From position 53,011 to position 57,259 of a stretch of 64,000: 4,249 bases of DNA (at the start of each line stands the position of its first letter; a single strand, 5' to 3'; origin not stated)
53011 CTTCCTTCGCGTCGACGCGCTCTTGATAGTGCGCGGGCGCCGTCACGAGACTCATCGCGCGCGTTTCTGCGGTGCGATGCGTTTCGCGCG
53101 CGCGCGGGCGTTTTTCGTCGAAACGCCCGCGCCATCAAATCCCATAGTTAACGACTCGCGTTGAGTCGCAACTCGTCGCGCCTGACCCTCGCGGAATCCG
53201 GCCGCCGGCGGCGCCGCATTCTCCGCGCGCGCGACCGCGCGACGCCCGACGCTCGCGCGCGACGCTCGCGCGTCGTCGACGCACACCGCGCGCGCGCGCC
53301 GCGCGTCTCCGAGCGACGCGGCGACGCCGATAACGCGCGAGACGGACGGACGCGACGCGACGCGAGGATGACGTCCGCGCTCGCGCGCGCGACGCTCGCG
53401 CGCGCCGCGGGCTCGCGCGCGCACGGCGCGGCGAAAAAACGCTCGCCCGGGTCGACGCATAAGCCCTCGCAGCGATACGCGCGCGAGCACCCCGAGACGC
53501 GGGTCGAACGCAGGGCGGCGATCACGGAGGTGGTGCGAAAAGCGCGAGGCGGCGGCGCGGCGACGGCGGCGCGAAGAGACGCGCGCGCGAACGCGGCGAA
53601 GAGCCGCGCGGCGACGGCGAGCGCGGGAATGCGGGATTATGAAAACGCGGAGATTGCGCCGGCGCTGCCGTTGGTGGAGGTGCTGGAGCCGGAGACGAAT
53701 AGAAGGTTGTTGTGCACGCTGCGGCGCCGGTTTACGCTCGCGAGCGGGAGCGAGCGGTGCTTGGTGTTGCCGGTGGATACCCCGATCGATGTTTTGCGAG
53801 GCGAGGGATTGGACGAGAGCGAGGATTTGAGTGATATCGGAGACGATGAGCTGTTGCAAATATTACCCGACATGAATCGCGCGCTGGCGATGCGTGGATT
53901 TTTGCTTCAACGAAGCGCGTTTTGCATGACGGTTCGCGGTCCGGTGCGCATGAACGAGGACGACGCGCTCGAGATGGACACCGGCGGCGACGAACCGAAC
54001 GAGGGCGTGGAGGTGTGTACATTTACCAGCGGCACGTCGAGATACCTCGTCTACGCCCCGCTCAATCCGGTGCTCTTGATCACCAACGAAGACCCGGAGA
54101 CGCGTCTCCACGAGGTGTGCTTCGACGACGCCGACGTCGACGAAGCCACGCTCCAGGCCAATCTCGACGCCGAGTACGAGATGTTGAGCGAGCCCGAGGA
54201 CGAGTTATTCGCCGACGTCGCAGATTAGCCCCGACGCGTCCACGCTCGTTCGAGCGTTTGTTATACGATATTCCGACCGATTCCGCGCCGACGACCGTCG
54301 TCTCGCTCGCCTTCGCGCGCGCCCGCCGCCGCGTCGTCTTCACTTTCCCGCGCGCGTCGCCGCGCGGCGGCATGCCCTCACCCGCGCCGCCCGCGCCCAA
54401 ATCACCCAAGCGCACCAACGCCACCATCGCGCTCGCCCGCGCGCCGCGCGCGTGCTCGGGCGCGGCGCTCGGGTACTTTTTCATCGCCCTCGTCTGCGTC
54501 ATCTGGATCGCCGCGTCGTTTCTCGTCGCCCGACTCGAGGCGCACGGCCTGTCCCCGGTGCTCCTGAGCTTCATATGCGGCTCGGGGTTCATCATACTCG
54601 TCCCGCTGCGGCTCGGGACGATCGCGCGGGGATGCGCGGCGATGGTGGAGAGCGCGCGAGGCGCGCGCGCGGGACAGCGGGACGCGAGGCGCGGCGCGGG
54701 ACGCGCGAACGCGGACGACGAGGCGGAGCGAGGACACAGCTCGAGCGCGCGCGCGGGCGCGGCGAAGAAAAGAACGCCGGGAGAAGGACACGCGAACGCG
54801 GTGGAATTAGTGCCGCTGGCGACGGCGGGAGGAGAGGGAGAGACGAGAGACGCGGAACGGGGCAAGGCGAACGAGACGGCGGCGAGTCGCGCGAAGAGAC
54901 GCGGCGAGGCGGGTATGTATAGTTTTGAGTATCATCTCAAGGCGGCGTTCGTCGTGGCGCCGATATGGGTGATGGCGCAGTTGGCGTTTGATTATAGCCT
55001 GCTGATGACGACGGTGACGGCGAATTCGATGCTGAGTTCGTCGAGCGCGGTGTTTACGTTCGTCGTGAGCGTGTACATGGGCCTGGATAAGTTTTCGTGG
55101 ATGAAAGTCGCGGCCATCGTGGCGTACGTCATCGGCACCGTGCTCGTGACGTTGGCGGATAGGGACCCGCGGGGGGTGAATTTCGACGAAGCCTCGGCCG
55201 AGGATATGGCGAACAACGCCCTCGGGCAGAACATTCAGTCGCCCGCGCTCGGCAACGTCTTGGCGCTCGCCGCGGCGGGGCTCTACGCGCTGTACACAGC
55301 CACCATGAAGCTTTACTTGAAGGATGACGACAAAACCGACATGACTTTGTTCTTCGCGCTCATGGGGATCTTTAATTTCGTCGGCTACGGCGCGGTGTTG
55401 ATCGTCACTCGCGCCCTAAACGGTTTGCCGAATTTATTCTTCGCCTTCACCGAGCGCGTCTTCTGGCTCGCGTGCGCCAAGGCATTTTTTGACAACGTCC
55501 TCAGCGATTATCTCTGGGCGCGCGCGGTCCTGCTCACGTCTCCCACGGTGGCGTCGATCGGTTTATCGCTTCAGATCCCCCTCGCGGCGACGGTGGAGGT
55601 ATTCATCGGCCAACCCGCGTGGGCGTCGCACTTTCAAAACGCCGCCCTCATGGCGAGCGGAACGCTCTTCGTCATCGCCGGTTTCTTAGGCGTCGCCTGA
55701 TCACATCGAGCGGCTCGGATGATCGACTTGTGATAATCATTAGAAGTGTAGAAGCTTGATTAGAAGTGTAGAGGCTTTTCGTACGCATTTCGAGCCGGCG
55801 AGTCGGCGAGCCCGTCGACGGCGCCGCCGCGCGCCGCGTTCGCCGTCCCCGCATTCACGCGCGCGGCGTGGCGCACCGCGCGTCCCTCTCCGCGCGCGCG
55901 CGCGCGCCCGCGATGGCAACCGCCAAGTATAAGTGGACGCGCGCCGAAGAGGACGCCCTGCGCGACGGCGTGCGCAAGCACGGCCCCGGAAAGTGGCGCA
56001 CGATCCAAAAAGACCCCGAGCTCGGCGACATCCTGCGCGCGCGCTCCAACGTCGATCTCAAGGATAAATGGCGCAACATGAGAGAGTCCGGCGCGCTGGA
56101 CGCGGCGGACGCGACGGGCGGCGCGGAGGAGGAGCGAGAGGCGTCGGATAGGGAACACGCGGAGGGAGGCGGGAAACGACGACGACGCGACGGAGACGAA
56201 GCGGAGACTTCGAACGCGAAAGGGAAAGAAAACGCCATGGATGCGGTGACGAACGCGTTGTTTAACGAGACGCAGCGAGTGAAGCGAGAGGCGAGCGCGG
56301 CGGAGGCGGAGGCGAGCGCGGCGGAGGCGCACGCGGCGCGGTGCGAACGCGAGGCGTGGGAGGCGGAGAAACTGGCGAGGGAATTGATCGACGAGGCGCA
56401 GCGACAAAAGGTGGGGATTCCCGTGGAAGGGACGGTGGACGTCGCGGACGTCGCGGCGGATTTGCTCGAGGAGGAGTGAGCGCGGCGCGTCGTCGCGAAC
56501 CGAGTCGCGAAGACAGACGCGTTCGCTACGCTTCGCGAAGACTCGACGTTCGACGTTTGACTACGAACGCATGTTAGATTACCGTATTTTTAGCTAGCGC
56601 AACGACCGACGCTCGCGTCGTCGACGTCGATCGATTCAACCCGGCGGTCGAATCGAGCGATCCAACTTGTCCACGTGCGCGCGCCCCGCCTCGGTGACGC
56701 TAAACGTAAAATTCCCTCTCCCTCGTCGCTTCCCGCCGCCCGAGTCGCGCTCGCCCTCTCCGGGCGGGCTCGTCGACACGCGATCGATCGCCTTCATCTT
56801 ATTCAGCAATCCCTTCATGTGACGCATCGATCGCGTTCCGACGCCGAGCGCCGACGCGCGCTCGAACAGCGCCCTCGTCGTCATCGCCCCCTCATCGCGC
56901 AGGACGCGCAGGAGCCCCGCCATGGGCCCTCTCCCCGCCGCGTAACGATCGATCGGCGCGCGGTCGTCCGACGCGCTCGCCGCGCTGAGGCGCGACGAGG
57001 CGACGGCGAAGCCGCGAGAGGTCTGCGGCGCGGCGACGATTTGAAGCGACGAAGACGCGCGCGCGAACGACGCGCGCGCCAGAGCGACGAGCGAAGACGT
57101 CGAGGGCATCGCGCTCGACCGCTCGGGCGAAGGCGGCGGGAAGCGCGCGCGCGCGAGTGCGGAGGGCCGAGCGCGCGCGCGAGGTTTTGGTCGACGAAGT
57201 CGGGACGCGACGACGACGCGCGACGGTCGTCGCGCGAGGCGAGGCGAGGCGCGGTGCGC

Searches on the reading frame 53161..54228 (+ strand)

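Call 41: search_protein_families(library=pfam, proteins=[window:53161-54228:+], max_evalue=0.001)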
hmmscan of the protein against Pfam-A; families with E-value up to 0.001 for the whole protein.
window:53161-54228:+ (355 aa): 1 family
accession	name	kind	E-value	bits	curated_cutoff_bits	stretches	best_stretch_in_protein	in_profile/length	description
PF12527.13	DUF3727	-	7.7e-11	42.5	23.8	1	249-323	4-82/97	Protein of unknown function (DUF3727)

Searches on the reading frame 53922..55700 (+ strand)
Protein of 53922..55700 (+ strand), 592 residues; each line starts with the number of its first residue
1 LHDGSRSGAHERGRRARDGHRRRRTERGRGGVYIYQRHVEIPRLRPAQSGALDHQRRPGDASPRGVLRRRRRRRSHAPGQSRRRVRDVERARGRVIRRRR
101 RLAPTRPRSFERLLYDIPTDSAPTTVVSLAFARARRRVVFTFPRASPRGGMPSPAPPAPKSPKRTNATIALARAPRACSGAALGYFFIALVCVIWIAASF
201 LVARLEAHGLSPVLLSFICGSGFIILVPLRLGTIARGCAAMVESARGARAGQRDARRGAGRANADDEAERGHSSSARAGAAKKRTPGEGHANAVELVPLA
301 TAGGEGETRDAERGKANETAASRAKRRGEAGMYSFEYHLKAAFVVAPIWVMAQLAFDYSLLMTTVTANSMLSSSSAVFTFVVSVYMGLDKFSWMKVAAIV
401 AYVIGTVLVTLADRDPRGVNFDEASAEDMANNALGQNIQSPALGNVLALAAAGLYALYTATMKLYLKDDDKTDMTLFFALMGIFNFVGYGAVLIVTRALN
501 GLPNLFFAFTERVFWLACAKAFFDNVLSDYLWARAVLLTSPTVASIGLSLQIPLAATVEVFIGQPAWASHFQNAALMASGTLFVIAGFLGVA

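Call 41: search_protein_families(library=pfam, proteins=[window:53922-55700:+], max_evalue=0.001)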
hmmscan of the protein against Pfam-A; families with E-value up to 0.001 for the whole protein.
window:53922-55700:+ (592 aa): 2 families
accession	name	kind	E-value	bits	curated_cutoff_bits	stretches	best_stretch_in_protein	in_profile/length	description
PF08449.17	UAA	-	0.00025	20.7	26.2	1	333-491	65-213/311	UAA transporter family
PF00892.27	EamA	-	0.00044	21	28.2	0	343-410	67-134/135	EamA-like transporter family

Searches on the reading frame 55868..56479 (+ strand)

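Call 5: search_protein_families(library=pfam, proteins=[window:55868-56479:+], max_evalue=0.1)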
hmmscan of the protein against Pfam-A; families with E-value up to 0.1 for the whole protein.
window:55868-56479:+ (203 aa): 4 families
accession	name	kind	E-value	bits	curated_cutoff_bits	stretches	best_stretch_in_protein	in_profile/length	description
PF00249.37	Myb_DNA-binding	-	2.2e-08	34.5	24.4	1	22-71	3-45/46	Myb-like DNA-binding domain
PF13921.12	Myb_DNA-bind_6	-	4e-06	27.4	22.9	1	23-71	1-42/60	Myb-like DNA-binding domain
PF23588.3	HTH_CHD1_Hrp3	-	0.00016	22.1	27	1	20-53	18-51/83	ATP-dependent helicase CHD1-2/hrp3 HTH domain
PF11559.13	ADIP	-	0.029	14.9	34.3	1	104-182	46-122/151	Afadin- and alpha -actinin-Binding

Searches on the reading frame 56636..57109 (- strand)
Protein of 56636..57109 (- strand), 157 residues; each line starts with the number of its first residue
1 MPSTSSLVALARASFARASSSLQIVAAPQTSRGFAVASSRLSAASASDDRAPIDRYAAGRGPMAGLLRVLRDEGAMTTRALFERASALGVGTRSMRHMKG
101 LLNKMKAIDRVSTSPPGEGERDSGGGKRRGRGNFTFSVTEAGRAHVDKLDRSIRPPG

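Call 5: search_protein_families(library=pfam, proteins=[window:56636-57109:-], max_evalue=0.1)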
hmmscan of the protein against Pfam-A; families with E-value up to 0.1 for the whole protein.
window:56636-57109:- (157 aa): 0 families

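Call 59: search_solved_structures(query=window:56636-57109:-, max_evalue=1, show_alignments=1)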
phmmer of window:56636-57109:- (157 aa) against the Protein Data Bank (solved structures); distinct sequences matched with E-value up to 1: 1.
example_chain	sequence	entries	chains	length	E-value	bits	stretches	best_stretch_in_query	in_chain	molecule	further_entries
6kgx_A8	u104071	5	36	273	0.22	15.1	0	10-58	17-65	LR5 | R-phycoerythrin gamma chain, chloroplastic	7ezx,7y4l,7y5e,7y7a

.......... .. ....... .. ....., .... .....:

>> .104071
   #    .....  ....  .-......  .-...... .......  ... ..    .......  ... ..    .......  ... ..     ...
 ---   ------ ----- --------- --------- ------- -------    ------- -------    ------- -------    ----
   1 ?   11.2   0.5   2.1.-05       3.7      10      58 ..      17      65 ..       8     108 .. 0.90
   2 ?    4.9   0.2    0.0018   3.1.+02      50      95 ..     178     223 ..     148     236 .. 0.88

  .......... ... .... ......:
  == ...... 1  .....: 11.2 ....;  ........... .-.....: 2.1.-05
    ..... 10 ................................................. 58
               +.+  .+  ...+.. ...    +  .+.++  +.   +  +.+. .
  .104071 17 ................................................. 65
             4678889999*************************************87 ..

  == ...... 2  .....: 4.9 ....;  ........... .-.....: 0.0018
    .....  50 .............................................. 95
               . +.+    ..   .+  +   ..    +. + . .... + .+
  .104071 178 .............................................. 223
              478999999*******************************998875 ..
